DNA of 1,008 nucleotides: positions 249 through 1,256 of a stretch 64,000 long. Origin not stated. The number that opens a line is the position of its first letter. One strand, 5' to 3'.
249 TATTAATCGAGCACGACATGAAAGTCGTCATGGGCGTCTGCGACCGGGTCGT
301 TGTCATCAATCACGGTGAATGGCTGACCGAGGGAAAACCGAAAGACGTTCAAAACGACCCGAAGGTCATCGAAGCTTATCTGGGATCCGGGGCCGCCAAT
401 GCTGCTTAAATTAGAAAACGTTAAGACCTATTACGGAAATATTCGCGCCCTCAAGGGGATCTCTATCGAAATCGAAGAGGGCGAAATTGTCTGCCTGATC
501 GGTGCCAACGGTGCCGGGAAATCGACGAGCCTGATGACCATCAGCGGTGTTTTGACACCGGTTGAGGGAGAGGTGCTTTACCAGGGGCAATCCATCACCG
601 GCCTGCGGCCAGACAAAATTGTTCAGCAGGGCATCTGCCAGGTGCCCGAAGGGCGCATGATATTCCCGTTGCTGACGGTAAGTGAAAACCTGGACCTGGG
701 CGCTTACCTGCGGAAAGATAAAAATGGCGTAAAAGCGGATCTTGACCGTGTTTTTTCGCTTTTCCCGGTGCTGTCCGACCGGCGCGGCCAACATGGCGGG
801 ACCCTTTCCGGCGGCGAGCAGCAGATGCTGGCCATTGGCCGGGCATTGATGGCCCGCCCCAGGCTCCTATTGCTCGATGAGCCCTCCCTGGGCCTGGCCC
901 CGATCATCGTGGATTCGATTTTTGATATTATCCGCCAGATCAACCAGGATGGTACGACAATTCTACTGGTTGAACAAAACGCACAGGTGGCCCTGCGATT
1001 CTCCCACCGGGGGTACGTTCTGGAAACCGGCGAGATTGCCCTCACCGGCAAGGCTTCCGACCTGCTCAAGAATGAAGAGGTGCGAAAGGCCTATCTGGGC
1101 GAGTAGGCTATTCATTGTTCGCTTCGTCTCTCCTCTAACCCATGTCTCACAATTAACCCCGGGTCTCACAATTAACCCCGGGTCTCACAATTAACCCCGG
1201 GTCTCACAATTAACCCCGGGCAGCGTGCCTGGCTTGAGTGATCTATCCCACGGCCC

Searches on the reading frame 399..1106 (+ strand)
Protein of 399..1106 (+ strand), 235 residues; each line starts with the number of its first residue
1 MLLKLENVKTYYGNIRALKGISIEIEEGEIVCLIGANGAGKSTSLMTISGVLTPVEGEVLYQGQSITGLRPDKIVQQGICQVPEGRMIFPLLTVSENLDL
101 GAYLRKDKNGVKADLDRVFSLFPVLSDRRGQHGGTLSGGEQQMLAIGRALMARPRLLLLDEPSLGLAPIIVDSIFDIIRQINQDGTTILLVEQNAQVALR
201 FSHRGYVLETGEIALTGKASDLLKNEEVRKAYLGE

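Call 58: search_protein_families(library=pfam, proteins=[window:399-1106:+], max_evalue=0.0001)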
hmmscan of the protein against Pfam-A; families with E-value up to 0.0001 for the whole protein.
window:399-1106:+ (235 aa): 2 families
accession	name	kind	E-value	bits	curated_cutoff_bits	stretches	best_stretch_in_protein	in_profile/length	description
PF00005.33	ABC_tran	-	5.2e-31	108.5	25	1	18-163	1-136/137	ABC transporter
PF13304.12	AAA_21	-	6.5e-09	36.7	27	0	136-190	238-295/304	AAA domain, putative AbiEii toxin, Type IV TA system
